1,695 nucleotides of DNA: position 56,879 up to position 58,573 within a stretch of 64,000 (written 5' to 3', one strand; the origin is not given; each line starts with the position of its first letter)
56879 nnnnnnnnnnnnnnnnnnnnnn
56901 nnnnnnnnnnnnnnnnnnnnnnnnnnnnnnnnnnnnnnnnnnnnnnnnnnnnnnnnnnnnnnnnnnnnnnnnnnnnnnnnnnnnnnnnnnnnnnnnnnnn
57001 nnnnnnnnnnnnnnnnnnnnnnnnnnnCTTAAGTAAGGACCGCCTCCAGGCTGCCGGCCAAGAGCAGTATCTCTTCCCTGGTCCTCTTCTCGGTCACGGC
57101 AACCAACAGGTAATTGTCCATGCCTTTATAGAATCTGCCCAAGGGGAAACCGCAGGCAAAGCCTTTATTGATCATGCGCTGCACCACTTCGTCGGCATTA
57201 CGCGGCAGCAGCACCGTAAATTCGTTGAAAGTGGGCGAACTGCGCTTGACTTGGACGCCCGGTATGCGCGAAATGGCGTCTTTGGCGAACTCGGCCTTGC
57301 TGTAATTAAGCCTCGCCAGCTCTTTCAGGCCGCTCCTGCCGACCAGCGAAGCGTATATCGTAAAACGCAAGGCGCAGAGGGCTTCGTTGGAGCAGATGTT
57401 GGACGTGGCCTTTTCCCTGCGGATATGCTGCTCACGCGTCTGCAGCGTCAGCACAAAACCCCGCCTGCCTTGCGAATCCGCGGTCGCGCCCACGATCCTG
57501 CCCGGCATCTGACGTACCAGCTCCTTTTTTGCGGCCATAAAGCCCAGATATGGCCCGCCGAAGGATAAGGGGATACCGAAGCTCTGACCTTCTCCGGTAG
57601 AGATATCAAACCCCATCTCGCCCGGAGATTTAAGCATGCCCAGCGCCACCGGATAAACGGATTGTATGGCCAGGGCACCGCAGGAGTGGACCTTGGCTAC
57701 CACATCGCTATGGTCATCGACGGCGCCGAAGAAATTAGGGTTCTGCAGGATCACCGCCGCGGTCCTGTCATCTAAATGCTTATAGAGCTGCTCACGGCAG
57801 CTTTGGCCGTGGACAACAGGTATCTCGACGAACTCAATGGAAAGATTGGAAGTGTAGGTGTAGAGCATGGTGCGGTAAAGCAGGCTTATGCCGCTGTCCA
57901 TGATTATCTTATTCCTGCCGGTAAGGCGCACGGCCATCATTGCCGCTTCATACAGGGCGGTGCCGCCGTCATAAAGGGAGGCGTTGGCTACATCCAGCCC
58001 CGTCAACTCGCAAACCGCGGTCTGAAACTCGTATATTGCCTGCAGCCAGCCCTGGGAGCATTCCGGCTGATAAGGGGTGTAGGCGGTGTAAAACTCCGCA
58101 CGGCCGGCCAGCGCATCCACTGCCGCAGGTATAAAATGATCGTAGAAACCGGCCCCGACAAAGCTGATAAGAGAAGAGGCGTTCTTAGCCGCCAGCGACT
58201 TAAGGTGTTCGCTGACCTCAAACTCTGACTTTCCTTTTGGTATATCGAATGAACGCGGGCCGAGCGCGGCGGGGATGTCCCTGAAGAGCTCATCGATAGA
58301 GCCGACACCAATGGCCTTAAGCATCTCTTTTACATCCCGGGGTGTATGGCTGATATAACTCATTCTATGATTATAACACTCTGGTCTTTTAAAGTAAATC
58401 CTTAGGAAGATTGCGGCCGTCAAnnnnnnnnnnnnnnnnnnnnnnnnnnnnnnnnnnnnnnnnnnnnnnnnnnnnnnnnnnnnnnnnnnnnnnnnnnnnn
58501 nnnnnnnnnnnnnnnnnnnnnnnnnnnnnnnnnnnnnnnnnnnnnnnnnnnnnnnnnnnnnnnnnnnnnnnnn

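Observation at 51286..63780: Glycine-cleavage/lipoylation/thyX super-operon with two uncharacterised radical SAM enzymes spliced between gcvH, gcvPA and gcvPB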

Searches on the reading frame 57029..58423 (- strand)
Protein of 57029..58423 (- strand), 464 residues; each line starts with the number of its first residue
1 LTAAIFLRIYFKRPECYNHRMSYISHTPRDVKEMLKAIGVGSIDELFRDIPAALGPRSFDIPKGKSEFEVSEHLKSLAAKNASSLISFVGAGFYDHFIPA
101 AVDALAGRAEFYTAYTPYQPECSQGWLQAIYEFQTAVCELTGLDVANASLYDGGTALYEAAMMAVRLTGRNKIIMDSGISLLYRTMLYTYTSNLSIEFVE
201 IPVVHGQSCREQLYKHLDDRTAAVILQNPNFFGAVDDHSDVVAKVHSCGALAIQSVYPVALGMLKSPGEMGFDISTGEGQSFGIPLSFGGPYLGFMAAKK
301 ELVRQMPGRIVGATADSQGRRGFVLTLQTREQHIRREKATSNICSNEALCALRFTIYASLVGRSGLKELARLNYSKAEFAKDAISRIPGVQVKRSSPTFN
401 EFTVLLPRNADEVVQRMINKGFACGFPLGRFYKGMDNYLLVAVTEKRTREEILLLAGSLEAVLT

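Call 3: search_protein_families(library=pfam, proteins=[window:57029-58423:-])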
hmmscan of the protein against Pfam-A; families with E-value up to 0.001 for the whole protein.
window:57029-58423:- (464 aa): 1 family
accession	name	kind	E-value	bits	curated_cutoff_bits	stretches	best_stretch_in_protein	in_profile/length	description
PF02347.22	GDC-P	-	7.9e-127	424.1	26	1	22-454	2-424/429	Glycine cleavage system P-protein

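Call 4: search_protein_families(library=ncbifam, proteins=[window:57029-58423:-])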
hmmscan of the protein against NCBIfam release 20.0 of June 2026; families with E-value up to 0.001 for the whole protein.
window:57029-58423:- (464 aa): 3 families
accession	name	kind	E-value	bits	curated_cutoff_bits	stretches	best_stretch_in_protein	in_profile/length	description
NF001696.0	PRK00451.1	equivalog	2.5e-183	610.1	364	1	21-463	2-446/447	aminomethyl-transferring glycine dehydrogenase subunit GcvPA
TIGR00461.1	gcvP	equivalog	4.2e-78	263.1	859.2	1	26-389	5-362/939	aminomethyl-transferring glycine dehydrogenase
NF003346.0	PRK04366.1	equivalog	2.2e-19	69.5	441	1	65-461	54-450/487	aminomethyl-transferring glycine dehydrogenase subunit GcvPB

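Call 32: find_homologous_proteins(query=window:57029-58363:-, max_evalue=1e-100)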
Query window:57029-58363:- (444 aa): 7938 proteins with E <= 1e-100 among 8000 candidates; the best 120 are listed.
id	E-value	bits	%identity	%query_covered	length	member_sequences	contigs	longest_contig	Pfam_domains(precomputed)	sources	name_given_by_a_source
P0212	2.4e-247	839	83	100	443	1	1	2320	PF02347.23,PF00266.26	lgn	-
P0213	5.4e-247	838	82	100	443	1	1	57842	PF02347.23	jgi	-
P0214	2.3e-246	836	82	100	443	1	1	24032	PF02347.23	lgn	-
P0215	4.3e-246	835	82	100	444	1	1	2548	PF02347.23,PF00266.26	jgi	-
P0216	4.6e-246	835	82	100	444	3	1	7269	PF02347.23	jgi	jgi:glycine dehydrogenase subunit 1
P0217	6.4e-246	834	82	100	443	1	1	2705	PF02347.23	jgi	jgi:glycine dehydrogenase subunit 1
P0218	6.4e-246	834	82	100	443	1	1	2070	PF02347.23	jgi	jgi:glycine dehydrogenase subunit 1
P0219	1.0e-245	833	82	100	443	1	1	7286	PF02347.23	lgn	-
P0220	1.1e-245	833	81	100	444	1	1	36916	PF02347.23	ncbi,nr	ncbi:MAG: aminomethyl-transferring glycine dehydrogenase subunit GcvPA [Candidatus Omnitrophica bact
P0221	1.5e-245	833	81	100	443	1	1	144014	PF02347.23,PF00266.26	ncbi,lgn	-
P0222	1.5e-245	833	81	100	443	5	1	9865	PF02347.23,PF00266.26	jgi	-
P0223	1.6e-245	833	81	100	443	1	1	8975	PF02347.23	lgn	-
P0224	2.1e-245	832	81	100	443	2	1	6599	PF02347.23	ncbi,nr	ncbi:MAG: aminomethyl-transferring glycine dehydrogenase subunit GcvPA [Candidatus Omnitrophica bact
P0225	4.2e-245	831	82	100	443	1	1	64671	PF02347.23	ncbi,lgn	-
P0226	5.5e-245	831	81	100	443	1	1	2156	PF02347.23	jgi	-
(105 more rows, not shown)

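Call 33: find_encoding_contigs(protein=P0213, flank=9000, max_places=1)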
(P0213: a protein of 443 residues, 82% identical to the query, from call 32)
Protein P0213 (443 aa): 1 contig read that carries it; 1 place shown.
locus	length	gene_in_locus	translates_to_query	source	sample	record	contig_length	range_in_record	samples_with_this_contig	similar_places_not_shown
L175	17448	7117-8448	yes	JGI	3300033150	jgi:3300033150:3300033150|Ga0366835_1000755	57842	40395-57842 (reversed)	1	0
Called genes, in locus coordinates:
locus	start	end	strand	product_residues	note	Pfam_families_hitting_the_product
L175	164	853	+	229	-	PF03544:TonB_C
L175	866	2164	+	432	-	PF13432:TPR_16 (weak), PF14559:TPR_19, PF13429:TPR_15 (weak), PF23914:TPR_CcmH_CycH (weak), PF14559:TPR_19, PF12895:ANAPC3, PF13432:TPR_16 (weak), PF14559:TPR_19, +20 more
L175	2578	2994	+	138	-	PF01402:RHH_1 (weak), PF08753:NikR_C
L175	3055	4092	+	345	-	PF01515:PTA_PTB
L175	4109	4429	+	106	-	PF22263:DUF6951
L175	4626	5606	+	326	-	PF01073:3Beta_HSD (weak), PF01370:Epimerase, PF04321:RmlD_sub_bind (weak), PF16363:GDP_Man_Dehyd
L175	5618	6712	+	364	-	PF01571:GCV_T, PF08669:GCV_T_C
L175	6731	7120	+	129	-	PF01597:GCV_H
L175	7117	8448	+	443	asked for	PF02347:GDC-P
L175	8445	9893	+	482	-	PF02347:GDC-P, PF00266:Aminotran_5, PF21478:GcvP2_C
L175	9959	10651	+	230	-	PF21948:LplA-B_cat, PF03099:BPL_LplA_LipB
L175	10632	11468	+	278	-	PF04055:Radical_SAM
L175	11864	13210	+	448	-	PF03486:HI0933_like (faint), PF07992:Pyr_redox_2, PF13738:Pyr_redox_3, PF00070:Pyr_redox, PF02852:Pyr_redox_dim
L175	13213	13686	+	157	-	PF01257:2Fe-2S_thioredx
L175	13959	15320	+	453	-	PF01512:Complex1_51K, PF10531:SLBB (weak), PF22461:SLBB_2 (weak), PF10589:NADH_4Fe-4S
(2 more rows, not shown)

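Call 34: find_encoding_contigs(protein=P0221, flank=9000, max_places=1)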
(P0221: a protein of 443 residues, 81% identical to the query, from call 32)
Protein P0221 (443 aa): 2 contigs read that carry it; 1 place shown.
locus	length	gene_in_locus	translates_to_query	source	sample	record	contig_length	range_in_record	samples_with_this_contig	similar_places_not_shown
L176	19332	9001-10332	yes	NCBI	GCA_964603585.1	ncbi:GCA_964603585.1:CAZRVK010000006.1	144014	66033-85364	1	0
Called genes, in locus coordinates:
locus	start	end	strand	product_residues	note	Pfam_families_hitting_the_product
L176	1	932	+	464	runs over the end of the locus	PF00202:Aminotran_3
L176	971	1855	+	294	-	PF01545:Cation_efflux, PF16916:ZT_dimer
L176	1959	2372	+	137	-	PF01402:RHH_1 (faint), PF08753:NikR_C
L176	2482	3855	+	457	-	PF04966:OprB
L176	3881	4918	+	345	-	PF01891:CbiM, PF13190:PDGLE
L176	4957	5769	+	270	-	PF02361:CbiQ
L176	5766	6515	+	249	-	PF00005:ABC_tran, PF02463:SMC_N (weak), PF13304:AAA_21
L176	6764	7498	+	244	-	PF02511:Thy1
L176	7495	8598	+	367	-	PF01571:GCV_T, PF08669:GCV_T_C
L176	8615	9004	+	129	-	PF01597:GCV_H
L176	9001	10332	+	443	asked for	PF02347:GDC-P, PF00266:Aminotran_5 (weak)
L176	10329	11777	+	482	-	PF02347:GDC-P, PF00266:Aminotran_5, PF21478:GcvP2_C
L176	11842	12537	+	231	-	PF21948:LplA-B_cat, PF03099:BPL_LplA_LipB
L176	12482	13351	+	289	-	PF04055:Radical_SAM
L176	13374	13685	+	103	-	PF01050:MannoseP_isomer (weak), PF07883:Cupin_2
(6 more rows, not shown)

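Call 35: find_encoding_contigs(protein=P0225, flank=9000, max_places=1)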
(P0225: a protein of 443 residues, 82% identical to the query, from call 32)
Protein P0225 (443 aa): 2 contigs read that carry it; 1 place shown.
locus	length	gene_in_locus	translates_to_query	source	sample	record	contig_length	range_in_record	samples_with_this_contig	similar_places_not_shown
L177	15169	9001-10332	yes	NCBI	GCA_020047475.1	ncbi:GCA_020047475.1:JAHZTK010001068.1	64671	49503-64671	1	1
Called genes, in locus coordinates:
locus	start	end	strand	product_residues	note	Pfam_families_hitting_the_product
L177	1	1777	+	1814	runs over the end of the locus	PF05860:TPS, PF13448:DUF4114 (faint)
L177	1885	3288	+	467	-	-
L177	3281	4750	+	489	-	PF02310:B12-binding, PF04055:Radical_SAM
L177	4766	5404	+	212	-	PF06736:TMEM175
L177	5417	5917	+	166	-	PF04074:DUF386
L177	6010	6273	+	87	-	-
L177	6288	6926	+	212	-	PF00583:Acetyltransf_1 (faint), PF13508:Acetyltransf_7 (faint)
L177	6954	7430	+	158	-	PF07238:PilZ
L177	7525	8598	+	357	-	PF01571:GCV_T, PF08669:GCV_T_C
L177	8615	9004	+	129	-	PF01597:GCV_H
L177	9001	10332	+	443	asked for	PF02347:GDC-P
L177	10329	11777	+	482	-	PF02347:GDC-P, PF00266:Aminotran_5, PF21478:GcvP2_C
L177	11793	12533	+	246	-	PF21948:LplA-B_cat, PF03099:BPL_LplA_LipB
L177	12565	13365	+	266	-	PF04055:Radical_SAM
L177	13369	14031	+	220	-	PF01169:GDT1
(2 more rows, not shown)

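Call 43: find_encoding_contigs(protein=P0212, flank=5000, max_places=2)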
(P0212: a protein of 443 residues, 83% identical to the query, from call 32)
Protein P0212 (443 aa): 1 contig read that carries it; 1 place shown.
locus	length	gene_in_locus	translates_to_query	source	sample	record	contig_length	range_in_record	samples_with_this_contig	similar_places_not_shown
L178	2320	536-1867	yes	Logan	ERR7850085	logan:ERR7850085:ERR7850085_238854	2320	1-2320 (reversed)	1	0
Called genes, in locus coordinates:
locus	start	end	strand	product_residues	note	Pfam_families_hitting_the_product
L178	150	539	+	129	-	PF01597:GCV_H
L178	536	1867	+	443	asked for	PF02347:GDC-P, PF00266:Aminotran_5 (faint)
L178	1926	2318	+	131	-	?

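Call 44: find_encoding_contigs(protein=P0214, flank=9000, max_places=1)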
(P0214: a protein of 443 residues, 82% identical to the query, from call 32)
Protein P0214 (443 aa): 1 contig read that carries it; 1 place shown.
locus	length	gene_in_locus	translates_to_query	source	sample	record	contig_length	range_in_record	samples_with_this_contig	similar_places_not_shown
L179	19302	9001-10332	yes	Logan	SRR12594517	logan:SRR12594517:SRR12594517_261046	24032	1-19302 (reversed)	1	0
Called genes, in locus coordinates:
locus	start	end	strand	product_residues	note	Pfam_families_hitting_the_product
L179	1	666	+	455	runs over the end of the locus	PF02310:B12-binding, PF04055:Radical_SAM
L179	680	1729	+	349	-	PF00657:Lipase_GDSL (weak), PF13472:Lipase_GDSL_2 (weak)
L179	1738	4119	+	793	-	PF04055:Radical_SAM, PF13186:SPASM, PF13439:Glyco_transf_4 (weak), PF00534:Glycos_transf_1, PF13524:Glyco_trans_1_2, PF13692:Glyco_trans_1_4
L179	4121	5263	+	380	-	PF00534:Glycos_transf_1, PF13692:Glyco_trans_1_4, PF13524:Glyco_trans_1_2 (weak)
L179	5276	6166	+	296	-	PF00535:Glycos_transf_2, PF13641:Glyco_tranf_2_3 (faint), PF13632:Glyco_trans_2_3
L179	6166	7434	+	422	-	PF04932:Wzy_C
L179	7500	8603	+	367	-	PF01571:GCV_T, PF08669:GCV_T_C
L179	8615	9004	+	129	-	PF01597:GCV_H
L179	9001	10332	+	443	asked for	PF02347:GDC-P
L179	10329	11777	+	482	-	PF02347:GDC-P, PF00266:Aminotran_5, PF21478:GcvP2_C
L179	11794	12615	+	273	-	PF21948:LplA-B_cat, PF03099:BPL_LplA_LipB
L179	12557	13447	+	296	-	PF16881:LIAS_N (weak), PF04055:Radical_SAM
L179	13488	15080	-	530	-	PF13520:AA_permease_2, PF00324:AA_permease, PF13906:AA_permease_C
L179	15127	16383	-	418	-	PF07690:MFS_1, PF05977:MFS_3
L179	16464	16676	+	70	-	-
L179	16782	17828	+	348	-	PF04055:Radical_SAM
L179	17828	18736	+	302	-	PF00535:Glycos_transf_2, PF10111:Glyco_tranf_2_2, PF13641:Glyco_tranf_2_3, PF13632:Glyco_trans_2_3 (weak)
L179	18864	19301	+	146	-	?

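Call 46: search_protein_families(library=ncbifam, proteins=[L179:16782-17828:+, L179:1738-4119:+], max_evalue=0.00001)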
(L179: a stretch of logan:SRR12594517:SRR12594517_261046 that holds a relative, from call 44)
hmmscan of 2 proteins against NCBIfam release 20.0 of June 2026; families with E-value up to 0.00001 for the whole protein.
L179:16782-17828:+ (348 aa): 36 families (the best 25 are shown)
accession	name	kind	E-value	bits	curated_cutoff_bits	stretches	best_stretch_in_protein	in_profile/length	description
TIGR03962.1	mycofact_rSAM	equivalog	3.2e-20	72.6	265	1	12-185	9-183/339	mycofactocin radical SAM maturase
TIGR04340.1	rSAM_ACGX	hypoth_equivalog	1.7e-19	70.3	400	1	19-318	7-313/341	radical SAM/SPASM domain protein, ACGX system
TIGR04053.2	TIGR04053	equivalog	2.9e-18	66.2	395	1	12-185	5-183/366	TIGR04053 family radical SAM/SPASM domain-containing protein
TIGR02666.1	moaA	equivalog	1.3e-15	57.3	284.05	1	19-182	14-187/336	GTP 3',8-cyclase MoaA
TIGR04051.1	rSAM_NirJ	equivalog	1.6e-15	57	515.45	1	17-181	4-169/354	heme d1 biosynthesis radical SAM protein NirJ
TIGR02668.1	moaA_archaeal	equivalog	3.2e-15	55.9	325.25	1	17-179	12-178/303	GTP 3',8-cyclase MoaA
NF045574.1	sacti_mat_StsB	exception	1.2e-14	54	625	1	20-181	101-262/466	StsB family radical SAM/SPASM domain sactipeptide maturase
TIGR04054.1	rSAM_NirJ1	equivalog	2e-14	53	650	1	14-180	36-202/387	putative heme d1 biosynthesis radical SAM protein NirJ1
NF050035.1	rSAM_WgK_link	exception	4.6e-14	52.2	650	1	12-186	6-182/367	radical SAM/SPASM peptide maturase WgkB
TIGR04055.1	rSAM_NirJ2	equivalog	1e-13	51.5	500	1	21-175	6-161/326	putative heme d1 biosynthesis radical SAM protein NirJ2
TIGR04545.1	rSAM_ahbD_hemeb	equivalog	1.3e-13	51.2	500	1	20-187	5-174/339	heme b synthase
TIGR04546.1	rSAM_ahbC_deAc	equivalog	3.3e-13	49.2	650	1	17-178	41-203/390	12,18-didecarboxysiroheme deacetylase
TIGR04103.1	rSAM_nif11_3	equivalog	3.6e-13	48.9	725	1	17-181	7-171/412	nif11-class peptide radical SAM maturase 3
TIGR04303.1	GeoRSP_rSAM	equivalog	6.1e-13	49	400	1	13-181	3-170/325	GeoRSP system radical SAM/SPASM protein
NF001199.0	PRK00164.2-1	equivalog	6.1e-13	48.6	231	1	17-178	14-178/308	GTP 3',8-cyclase MoaA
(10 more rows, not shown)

L179:1738-4119:+ (793 aa): 61 families (the best 25 are shown)
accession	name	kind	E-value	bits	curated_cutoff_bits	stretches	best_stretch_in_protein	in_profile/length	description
TIGR04317.1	W_rSAM_matur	equivalog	1.4e-37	129.7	380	1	23-249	5-222/349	tungsten cofactor oxidoreductase radical SAM maturase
NF033640.1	N_Twi_rSAM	subfamily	3.3e-26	92.3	170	2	287-352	3-71/398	twitch domain-containing radical SAM protein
TIGR04545.1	rSAM_ahbD_hemeb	equivalog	5.7e-24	85.2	500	1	29-356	7-314/339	heme b synthase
TIGR04311.1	rSAM_Geo_metal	subfamily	4.3e-22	78.7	400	1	21-227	2-203/423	radical SAM/SPASM family putative metalloenzyme maturase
TIGR04251.1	SCM_rSAM_ScmF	equivalog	1.4e-20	74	400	1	22-217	4-187/353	SynChlorMet cassette radical SAM/SPASM protein ScmF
TIGR02666.1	moaA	equivalog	2.1e-19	69.7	284.05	1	23-199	11-180/336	GTP 3',8-cyclase MoaA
NF045574.1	sacti_mat_StsB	exception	3.7e-19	68.9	625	1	25-208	99-265/466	StsB family radical SAM/SPASM domain sactipeptide maturase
TIGR04055.1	rSAM_NirJ2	equivalog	4.1e-19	69.3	500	1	24-356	2-300/326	putative heme d1 biosynthesis radical SAM protein NirJ2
TIGR03087.1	stp1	hypoth_equivalog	8.8e-19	67.9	316.65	1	554-789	160-394/397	TIGR03087 family PEP-CTERM/XrtA system glycosyltransferase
NF050035.1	rSAM_WgK_link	exception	9e-18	64.4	650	1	19-169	6-148/367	radical SAM/SPASM peptide maturase WgkB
TIGR04051.1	rSAM_NirJ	equivalog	1e-17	64.2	515.45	1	31-216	11-180/354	heme d1 biosynthesis radical SAM protein NirJ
TIGR02668.1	moaA_archaeal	equivalog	2e-17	63.1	325.25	1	23-243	11-216/303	GTP 3',8-cyclase MoaA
TIGR04053.2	TIGR04053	equivalog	1.2e-16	61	395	1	21-204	7-178/366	TIGR04053 family radical SAM/SPASM domain-containing protein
TIGR02109.1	PQQ_syn_pqqE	equivalog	5.9e-16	58.4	381.35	1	20-204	5-174/358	pyrroloquinoline quinone biosynthesis protein PqqE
NF001199.0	PRK00164.2-1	equivalog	6.3e-16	58.4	231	1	23-243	13-219/308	GTP 3',8-cyclase MoaA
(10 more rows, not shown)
